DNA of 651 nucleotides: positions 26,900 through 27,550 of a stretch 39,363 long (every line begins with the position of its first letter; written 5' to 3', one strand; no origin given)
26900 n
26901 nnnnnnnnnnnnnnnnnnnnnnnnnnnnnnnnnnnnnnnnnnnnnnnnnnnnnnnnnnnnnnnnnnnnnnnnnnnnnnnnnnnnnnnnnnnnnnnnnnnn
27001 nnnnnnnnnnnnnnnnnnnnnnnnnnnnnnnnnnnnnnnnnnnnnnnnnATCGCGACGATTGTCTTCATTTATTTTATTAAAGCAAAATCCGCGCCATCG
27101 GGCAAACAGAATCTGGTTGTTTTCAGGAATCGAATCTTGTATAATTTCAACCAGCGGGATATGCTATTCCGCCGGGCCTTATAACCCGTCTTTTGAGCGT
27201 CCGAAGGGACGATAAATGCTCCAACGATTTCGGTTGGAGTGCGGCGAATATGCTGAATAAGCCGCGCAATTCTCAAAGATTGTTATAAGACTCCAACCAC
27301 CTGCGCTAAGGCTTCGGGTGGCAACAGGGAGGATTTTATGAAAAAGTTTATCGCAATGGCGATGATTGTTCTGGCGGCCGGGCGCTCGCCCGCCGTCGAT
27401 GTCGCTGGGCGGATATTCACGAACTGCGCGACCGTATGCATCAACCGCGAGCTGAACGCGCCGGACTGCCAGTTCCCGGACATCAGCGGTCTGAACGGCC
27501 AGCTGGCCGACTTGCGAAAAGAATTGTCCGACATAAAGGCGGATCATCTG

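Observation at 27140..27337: Conserved ~190-nt structured 5' leader upstream of three diverged paralogs: candidate new cis-regulatory RNA (riboswitch/attenuator-like)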

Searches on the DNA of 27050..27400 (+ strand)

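Call 7: search_rna_families(source=window, start=27050, end=27400, threshold=evalue, max_evalue=10, show_alignments=3)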
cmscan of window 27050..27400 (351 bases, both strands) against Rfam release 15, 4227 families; matches with E-value up to 10: 3.
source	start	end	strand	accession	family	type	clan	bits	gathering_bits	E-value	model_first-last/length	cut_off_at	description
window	27059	27084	+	RF02108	DLEU2_4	Gene; lncRNA;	-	19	40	0.14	31-58/58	no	Deleted in lymphocytic leukemia 2 conserved region 4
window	27053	27096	-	RF03032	narK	Cis-reg;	-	18.5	43.2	0.26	1-72/72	no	narK RNA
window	27170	27192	+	RF00499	Parecho_CRE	Cis-reg;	-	13.4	55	4.2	30-52/116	no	Human parechovirus 1 (HPeV1) cis regulatory element (CRE)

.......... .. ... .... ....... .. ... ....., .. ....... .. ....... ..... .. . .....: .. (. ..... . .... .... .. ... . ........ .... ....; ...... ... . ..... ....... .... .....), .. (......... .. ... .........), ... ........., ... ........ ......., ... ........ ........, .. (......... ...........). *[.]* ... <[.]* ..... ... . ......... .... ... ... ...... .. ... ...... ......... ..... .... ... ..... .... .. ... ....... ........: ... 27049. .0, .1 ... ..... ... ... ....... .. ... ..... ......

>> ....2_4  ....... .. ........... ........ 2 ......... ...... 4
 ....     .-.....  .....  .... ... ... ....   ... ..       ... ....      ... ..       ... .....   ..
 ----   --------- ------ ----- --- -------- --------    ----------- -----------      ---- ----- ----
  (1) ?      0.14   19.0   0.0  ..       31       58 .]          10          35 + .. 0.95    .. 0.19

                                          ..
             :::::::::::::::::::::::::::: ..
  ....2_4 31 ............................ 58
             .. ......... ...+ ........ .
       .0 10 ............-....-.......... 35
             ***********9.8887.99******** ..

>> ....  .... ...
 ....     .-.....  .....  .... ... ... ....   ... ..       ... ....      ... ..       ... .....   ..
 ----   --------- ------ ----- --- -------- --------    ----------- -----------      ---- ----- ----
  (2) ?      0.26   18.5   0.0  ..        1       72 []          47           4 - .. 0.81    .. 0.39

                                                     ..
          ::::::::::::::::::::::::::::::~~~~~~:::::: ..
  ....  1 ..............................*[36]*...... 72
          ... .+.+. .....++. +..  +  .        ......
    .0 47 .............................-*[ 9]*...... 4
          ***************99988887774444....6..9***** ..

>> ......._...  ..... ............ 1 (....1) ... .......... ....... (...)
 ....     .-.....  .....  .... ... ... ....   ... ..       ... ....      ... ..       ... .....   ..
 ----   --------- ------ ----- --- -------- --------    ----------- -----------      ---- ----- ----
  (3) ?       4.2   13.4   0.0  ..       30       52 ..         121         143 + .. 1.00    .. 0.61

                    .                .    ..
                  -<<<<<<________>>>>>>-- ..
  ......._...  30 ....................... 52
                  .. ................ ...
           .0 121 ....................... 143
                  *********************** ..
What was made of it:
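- On Any Rfam 15 family (4227 models, including riboswitches, T-box, r-protein leaders, ROSE and alphaproteobacterial sRNAs): Region 27050-27400 at E<=10 gives only chance hits, none covering the conserved blocks (call 7).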

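Call 36: build_rna_model(alignment_id=A2, structure=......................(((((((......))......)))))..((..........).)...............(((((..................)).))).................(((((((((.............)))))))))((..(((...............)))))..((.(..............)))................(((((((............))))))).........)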
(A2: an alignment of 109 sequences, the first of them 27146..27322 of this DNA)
Model R1 built from alignment A2 (109 sequences, 258 columns); structure: as given.
model positions 183; base pairs 38; branch points 6; effective number of sequences 4.82; information 0.59 bits per position. Calibrated on 0.2 Mb of random sequence (short: E-values are rough).
structure used (alignment columns):
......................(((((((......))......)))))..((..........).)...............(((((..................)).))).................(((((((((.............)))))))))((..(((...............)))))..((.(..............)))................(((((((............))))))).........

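Call 37: search_with_rna_model(model_id=R1, source=window, filters=off, max_evalue=1)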
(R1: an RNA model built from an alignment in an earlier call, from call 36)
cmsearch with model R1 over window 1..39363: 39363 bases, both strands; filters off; matches with E-value up to 1: 10.
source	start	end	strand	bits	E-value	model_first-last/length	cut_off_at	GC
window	13274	13449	-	129.7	1.6e-31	1-183/183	no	0.51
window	27147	27341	+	123.4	6.3e-30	1-183/183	no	0.5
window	12025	12229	-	114.6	1.1e-27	1-183/183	no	0.51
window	30941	31148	+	15.9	0.0098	1-183/183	no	0.47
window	25937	26101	+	14.4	0.023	1-183/183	no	0.41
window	13359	13377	+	13.3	0.045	75-95/183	no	0.58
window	25914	26078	-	12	0.092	1-183/183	no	0.41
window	27219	27239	-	9.1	0.51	75-95/183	no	0.52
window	22975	23149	+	9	0.54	1-183/183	no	0.4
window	12137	12157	+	8.5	0.7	75-95/183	no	0.52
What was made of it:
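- Checked: A covariance model built from relatives scores the three copies at 115-130 bits, E about 1e-28 to 1e-31 (call 37).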

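Call 39: search_with_rna_model(model_id=R1, sources=[L001, L002, L003, L004, L005, L006, L007, L008, L009, L010, L011, L012, L013, L014, L015, L016, L017, L018, L019, L020, L021, L022, L023, L024, L025, L026, L027, L028, L029, L030, L031, L032, L033, L034, L035, L036, L037, L038, L039, L040, L041, L042, L043, L044, L045, L046, L047, L048, L049, L050, L051, L052, L053, L054, L055, L056, L057, L058, L059, L060, L061, L062, L063, L064, L065, L066, L067, L068, L069, L070, L071, L072, L073, L074, L075, L076, L077, L078, L079, L080, L081, L082, L083, L084, L085, L086, L087, L088, L089, L090, L091, L092, L093, L094, L095, L096, L097, L098, L099, L100], max_evalue=0.001)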
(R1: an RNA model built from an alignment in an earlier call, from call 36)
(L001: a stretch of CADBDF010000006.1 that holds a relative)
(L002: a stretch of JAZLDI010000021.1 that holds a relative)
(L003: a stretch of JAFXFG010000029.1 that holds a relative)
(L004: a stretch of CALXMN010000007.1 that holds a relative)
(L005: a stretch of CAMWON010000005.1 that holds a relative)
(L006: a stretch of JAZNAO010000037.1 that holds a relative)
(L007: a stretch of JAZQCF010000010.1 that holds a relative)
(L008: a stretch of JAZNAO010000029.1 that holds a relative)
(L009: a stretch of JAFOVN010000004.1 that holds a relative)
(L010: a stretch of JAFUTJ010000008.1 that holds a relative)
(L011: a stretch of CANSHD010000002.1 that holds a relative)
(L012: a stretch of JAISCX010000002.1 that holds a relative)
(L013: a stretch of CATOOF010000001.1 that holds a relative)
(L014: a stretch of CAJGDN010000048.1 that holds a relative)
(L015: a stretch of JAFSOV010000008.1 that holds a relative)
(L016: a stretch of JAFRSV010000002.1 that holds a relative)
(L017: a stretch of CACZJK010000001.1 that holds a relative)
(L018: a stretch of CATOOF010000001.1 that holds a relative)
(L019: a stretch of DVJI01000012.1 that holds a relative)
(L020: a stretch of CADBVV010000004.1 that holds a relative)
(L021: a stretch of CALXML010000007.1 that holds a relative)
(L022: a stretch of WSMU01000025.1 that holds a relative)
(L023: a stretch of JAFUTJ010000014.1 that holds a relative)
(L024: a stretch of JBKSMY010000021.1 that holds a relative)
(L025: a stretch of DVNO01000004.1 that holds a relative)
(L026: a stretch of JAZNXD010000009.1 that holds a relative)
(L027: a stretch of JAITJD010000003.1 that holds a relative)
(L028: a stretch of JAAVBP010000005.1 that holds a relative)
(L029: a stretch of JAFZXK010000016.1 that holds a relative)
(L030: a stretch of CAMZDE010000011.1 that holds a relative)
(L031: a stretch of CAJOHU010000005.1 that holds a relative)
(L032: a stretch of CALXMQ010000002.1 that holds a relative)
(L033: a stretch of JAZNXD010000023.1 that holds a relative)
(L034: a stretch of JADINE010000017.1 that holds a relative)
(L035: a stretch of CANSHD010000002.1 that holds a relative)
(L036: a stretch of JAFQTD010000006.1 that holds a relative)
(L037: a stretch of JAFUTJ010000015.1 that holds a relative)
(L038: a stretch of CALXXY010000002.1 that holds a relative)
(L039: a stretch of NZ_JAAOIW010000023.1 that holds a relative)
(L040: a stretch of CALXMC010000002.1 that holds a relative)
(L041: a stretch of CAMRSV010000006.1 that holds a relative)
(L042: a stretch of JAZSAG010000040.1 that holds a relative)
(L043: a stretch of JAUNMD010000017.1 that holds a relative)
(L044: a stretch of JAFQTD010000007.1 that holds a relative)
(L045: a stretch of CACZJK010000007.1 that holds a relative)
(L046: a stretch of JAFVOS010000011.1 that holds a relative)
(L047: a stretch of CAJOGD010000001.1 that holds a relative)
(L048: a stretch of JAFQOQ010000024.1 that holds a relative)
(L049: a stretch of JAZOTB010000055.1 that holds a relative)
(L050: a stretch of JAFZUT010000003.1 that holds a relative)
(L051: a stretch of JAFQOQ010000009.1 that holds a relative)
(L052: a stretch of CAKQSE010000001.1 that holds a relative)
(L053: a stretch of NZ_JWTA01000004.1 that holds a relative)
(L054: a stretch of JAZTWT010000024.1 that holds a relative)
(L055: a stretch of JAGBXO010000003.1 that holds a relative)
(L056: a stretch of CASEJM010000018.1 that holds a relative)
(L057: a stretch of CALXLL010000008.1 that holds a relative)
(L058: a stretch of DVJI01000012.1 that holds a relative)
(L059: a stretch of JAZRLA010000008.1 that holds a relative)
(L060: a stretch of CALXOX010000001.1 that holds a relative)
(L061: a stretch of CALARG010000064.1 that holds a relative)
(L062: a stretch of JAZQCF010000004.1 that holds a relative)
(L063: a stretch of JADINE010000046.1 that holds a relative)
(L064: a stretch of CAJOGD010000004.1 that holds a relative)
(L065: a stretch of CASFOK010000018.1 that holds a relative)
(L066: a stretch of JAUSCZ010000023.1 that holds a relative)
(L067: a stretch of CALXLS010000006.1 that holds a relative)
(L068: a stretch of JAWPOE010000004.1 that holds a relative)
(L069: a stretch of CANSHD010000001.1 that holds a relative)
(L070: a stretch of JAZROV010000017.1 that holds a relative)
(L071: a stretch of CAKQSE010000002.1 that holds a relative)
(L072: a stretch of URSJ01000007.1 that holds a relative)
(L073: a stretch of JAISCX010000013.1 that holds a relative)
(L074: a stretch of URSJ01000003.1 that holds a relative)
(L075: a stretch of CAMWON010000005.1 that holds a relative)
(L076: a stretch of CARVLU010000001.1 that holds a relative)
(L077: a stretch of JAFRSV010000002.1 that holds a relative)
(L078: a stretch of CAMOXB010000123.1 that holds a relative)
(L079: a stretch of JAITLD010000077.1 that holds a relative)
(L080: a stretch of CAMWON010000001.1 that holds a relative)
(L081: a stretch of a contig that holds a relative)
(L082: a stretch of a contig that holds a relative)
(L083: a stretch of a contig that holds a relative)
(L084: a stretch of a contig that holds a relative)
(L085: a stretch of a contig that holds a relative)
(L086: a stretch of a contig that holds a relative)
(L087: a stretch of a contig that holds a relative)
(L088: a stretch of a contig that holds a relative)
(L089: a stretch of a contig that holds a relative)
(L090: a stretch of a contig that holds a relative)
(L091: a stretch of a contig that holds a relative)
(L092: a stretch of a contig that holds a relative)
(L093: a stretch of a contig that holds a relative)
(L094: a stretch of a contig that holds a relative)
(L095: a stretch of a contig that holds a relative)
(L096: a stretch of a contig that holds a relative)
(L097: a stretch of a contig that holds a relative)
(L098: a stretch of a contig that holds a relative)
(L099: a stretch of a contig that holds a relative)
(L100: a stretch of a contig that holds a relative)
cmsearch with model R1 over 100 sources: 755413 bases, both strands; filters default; matches with E-value up to 0.001: 113.
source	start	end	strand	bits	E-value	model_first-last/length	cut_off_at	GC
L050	289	477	+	167.6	7.8e-40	1-183/183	no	0.44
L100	2876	3052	-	162.1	1.9e-38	1-183/183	no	0.45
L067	6554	6737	+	161.8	2.3e-38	1-183/183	no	0.41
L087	5433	5610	-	158.9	1.3e-37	1-183/183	no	0.51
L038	2738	2918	+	153.3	3.3e-36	1-183/183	no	0.43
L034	3966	4147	-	153.2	3.5e-36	1-183/183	no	0.4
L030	320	503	+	153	3.9e-36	1-183/183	no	0.44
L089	6347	6533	-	153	3.9e-36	1-183/183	no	0.48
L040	6999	7175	-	152.2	6.1e-36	1-183/183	no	0.37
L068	4052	4227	-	151.9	7.3e-36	1-183/183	no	0.44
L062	3391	3575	-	151.4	1e-35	1-183/183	no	0.44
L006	6679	6862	+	151.1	1.2e-35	1-183/183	no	0.42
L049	2127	2309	-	149.8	2.4e-35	1-183/183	no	0.42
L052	7606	7783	-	149.6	2.9e-35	1-183/183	no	0.45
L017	5252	5441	+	149.5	3e-35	1-183/183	no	0.38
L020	4153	4333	+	149.3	3.3e-35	1-183/183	no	0.43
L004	2995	3174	-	149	4e-35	1-183/183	no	0.36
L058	41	225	+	149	4e-35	1-183/183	no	0.39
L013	1562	1744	-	149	4.1e-35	1-183/183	no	0.45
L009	3821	4009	-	148.8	4.5e-35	1-183/183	no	0.45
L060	5424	5599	-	148.7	4.8e-35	1-183/183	no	0.39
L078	5535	5716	+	148.4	5.7e-35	1-183/183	no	0.41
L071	6012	6189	+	147.8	8e-35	1-183/183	no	0.45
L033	4119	4298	+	147.8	8.1e-35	1-183/183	no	0.44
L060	348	528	-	147.2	1.1e-34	1-183/183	no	0.41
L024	868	1050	-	147.1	1.2e-34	1-183/183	no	0.45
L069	728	909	+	147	1.3e-34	1-183/183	no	0.41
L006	331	507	-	146.8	1.4e-34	1-183/183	no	0.41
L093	2854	3029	-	146.7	1.5e-34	1-183/183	no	0.4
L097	970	1149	-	146.4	1.8e-34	1-183/183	no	0.44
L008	7741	7926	+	145.9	2.4e-34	1-183/183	no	0.41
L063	3725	3916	-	145.8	2.6e-34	1-183/183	no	0.42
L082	2092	2270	-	145.5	3e-34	1-183/183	no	0.41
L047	2802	2990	-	144.3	6.2e-34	1-183/183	no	0.49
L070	395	583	+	143.9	8e-34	1-183/183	no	0.46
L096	7663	7849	+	143.9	8e-34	1-183/183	no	0.41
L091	7679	7865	-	143.8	8.4e-34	1-183/183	no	0.42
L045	4192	4375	+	143.3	1.1e-33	1-183/183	no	0.38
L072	2373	2546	-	142.7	1.6e-33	1-183/183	no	0.44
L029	2287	2475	+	140.7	5e-33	1-183/183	no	0.46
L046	5444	5627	-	140.6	5.2e-33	1-183/183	no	0.43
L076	6881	7058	-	138.9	1.5e-32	1-183/183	no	0.43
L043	1700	1884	+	138.5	1.8e-32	1-183/183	no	0.47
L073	1574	1745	+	138.2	2.2e-32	1-183/183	no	0.4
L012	5385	5562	-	137.9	2.5e-32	1-183/183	no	0.45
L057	5509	5691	+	137.8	2.7e-32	1-183/183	no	0.43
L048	910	1095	+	137.8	2.7e-32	1-183/183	no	0.42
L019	588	767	-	137.3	3.5e-32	1-183/183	no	0.39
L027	234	405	-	137.1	4e-32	1-183/183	no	0.45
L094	2019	2198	+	136.3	6.5e-32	1-183/183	no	0.39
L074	2215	2396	-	132.7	5.2e-31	1-183/183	no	0.47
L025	7578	7750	-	132.6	5.5e-31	1-183/183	no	0.43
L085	1752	1928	+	132.6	5.7e-31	1-183/183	no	0.45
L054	5385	5569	+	132.3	6.8e-31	1-183/183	no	0.41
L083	3584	3764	+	131.1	1.3e-30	1-183/183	no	0.39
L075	5283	5471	-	129.9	2.7e-30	1-183/183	no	0.43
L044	451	640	-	128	8e-30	1-183/183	no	0.43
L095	6315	6504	+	127.5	1.1e-29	1-183/183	no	0.41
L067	3367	3550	-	126.5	1.9e-29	1-183/183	no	0.38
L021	4347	4504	+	126.5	1.9e-29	1-183/183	no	0.39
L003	3795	3978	+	125.4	3.8e-29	1-183/183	no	0.46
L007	111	297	-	125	4.5e-29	1-183/183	no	0.38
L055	5908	6088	-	124.8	5.1e-29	1-183/183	no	0.44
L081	6909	7072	+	124.8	5.3e-29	1-183/183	no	0.38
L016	5853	6028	-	123.3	1.3e-28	1-183/183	no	0.43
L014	1932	2112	+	123.1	1.5e-28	1-183/183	no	0.46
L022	2427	2588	-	122.5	2e-28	1-183/183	no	0.41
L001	5544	5706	-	121.7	3.2e-28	1-183/183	no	0.42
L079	551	729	-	120.9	5e-28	1-183/183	no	0.41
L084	3835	4024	-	119.6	1.1e-27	1-183/183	no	0.41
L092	670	853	+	119.6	1.1e-27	1-183/183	no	0.4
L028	1742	1905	-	119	1.5e-27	1-183/183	no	0.46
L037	6787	6972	+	118.8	1.7e-27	1-183/183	no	0.44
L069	988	1170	+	118.6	1.9e-27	1-183/183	no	0.45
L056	6074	6259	+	118.4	2.2e-27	1-183/183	no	0.39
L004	6866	7053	+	118.1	2.6e-27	1-183/183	no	0.44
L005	4771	4928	+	118.1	2.6e-27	1-183/183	no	0.46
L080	1639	1795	+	117.9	2.9e-27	1-183/183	no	0.43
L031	1875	2059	-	117.6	3.4e-27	1-183/183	no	0.44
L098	5819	6003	+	115.6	1.1e-26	1-183/183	no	0.41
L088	1791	1949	+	115.6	1.1e-26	1-183/183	no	0.4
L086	5084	5245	-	115.6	1.1e-26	1-183/183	no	0.48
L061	5409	5591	-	114.4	2.3e-26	1-183/183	no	0.47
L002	735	915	+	112.8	5.6e-26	1-183/183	no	0.46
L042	2080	2267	-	112.3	7.5e-26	1-183/183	no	0.43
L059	2535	2697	-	109.6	3.7e-25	1-183/183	no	0.42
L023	7484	7667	-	109.5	3.8e-25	1-183/183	no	0.39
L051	7771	7949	-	106.2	2.7e-24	1-183/183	no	0.46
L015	4885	5050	+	105.9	3.1e-24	1-183/183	no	0.43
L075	178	381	+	105.6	3.9e-24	1-183/183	no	0.45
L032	5999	6173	-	104.1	8.8e-24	1-183/183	no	0.4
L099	7040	7223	+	104.1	9.1e-24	1-183/183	no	0.4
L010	987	1178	-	103.5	1.2e-23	1-183/183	no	0.43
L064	1640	1793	+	102.3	2.6e-23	1-183/183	no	0.42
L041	1869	2043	+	102.1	2.8e-23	1-183/183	no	0.44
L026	7448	7596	-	100.9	5.9e-23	1-183/183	no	0.44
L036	1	153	-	100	1e-22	1-159/183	3'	0.42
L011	6888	7061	-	98.6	2.2e-22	1-183/183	no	0.4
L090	6183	6346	-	98.3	2.6e-22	1-183/183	no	0.45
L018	7312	7494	-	98.2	2.9e-22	1-183/183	no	0.48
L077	1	166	+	97.8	3.6e-22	21-183/183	5'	0.4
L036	3371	3590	+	94.7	2.2e-21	1-183/183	no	0.43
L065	2780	2948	-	91.4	1.5e-20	1-183/183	no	0.35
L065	2954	3140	-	90.8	2.1e-20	1-183/183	no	0.32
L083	3391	3553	+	87.3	1.6e-19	1-183/183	no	0.44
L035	2815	2998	+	85.4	4.9e-19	1-183/183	no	0.47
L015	7209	7390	-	85.2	5.3e-19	1-183/183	no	0.46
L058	4994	5220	-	81.6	4.5e-18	1-183/183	no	0.44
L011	7106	7298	-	79.3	1.7e-17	1-183/183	no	0.41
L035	2609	2770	+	32.2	1.4e-05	1-183/183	no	0.51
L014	1625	1797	-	28.5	0.00012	1-183/183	no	0.46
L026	3981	4192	-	27.2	0.00026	1-183/183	no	0.46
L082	2094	2276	+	27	0.00029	1-183/183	no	0.4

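Call 49: search_with_rna_model(model_id=R1, sources=[L101, L102, L103, L104, L105, L106, L107, L108, L109, L110, L111, L112, L113, L114, L115, L116, L117, L118, L119, L120, L121], max_evalue=0.001)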
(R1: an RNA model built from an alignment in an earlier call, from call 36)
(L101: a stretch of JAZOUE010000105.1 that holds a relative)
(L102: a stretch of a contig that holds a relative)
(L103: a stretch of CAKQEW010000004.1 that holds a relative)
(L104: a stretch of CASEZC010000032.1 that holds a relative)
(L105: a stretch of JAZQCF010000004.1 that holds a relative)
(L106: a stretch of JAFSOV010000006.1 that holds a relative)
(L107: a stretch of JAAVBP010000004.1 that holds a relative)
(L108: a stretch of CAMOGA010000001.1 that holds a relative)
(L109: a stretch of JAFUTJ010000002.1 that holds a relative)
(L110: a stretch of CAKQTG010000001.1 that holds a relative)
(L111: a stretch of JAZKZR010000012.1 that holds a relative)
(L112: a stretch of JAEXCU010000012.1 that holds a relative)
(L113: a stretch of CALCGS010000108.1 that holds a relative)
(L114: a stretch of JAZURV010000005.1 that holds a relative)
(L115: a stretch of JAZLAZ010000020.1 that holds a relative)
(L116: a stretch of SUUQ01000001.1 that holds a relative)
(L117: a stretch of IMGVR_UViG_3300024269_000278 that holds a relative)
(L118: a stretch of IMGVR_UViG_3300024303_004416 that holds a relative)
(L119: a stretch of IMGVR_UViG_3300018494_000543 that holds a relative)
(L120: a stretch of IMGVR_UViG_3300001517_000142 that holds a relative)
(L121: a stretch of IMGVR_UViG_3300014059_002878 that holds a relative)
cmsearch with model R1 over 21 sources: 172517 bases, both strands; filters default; matches with E-value up to 0.001: 23.
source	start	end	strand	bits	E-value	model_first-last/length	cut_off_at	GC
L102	5841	6024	+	155.2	2.4e-37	1-183/183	no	0.47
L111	1755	1942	-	150.4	4e-36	1-183/183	no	0.46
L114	40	222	-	145.4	7.5e-35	1-183/183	no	0.43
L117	12016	12197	+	144.4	1.3e-34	1-183/183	no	0.44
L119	764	945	+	144.4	1.3e-34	1-183/183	no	0.44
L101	710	888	+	139.3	2.6e-33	1-183/183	no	0.37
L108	3631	3804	-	136.5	1.3e-32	1-183/183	no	0.4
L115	91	272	+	134.7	3.8e-32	1-183/183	no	0.38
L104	915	1094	+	131.7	2.2e-31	1-183/183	no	0.39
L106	7385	7566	-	129.5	7.8e-31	1-183/183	no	0.45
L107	2336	2520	-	127.5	2.5e-30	1-183/183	no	0.39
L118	8437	8617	+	123.6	2.4e-29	1-183/183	no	0.46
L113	2217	2397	-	123.3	2.9e-29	1-183/183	no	0.36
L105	792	956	-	113.1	1.1e-26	1-183/183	no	0.41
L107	2835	3028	-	106.6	5e-25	1-183/183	no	0.44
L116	7476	7653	-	104.4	1.7e-24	1-183/183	no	0.46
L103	7799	7960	-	103.4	3.1e-24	1-183/183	no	0.44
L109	1201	1398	-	98.2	6.6e-23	1-183/183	no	0.43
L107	2559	2740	-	98.1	6.9e-23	1-183/183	no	0.36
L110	242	424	+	96.7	1.5e-22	1-183/183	no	0.46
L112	4367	4548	+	92.1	2.3e-21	1-183/183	no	0.53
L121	5460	5663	+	46.4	8e-10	1-183/183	no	0.46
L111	1698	1877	+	23.1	0.00063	1-183/183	no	0.37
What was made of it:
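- Covariance model R1 finds 113 hits in L001-L100 and 23 more in L101-L121, plus 3 strong copies and 1 weak copy in the window (calls 37, 39, 49).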

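Call 57: search_dna_similar(query=window:27146-27340:+, collection=plasmids, mode=distant, max_evalue=0.01, max_rows=10)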
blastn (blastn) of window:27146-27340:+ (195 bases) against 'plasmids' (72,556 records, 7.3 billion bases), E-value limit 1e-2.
No match.

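Call 64: search_with_rna_model(model_id=R1, sources=[L122, L123, L124, L125, L126, L127, L128, L129, L130, L131, L132, L133, L134, L135, L136, L137, L138, L139, L140, L141, L142, L143, L144, L145, L146], max_evalue=1)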
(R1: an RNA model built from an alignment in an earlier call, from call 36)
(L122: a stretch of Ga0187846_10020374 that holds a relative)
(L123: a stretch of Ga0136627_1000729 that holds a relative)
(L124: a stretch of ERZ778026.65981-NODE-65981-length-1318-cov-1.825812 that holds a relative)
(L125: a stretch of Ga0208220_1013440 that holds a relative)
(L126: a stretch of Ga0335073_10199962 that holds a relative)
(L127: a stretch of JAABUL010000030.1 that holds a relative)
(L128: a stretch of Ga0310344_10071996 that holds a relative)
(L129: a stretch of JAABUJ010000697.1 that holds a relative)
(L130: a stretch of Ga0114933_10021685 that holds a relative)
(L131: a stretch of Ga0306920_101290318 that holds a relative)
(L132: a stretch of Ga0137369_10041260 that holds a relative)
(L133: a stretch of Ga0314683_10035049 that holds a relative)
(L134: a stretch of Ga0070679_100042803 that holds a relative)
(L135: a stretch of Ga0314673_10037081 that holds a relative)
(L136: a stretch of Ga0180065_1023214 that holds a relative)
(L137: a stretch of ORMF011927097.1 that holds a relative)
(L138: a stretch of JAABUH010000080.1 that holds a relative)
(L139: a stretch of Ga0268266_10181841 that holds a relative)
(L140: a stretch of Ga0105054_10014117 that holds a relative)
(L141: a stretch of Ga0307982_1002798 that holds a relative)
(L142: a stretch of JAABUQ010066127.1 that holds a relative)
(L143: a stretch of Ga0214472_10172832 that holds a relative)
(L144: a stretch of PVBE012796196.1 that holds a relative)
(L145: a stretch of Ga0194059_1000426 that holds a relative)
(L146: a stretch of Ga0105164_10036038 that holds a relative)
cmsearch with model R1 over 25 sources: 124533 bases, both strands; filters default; matches with E-value up to 1: 0.
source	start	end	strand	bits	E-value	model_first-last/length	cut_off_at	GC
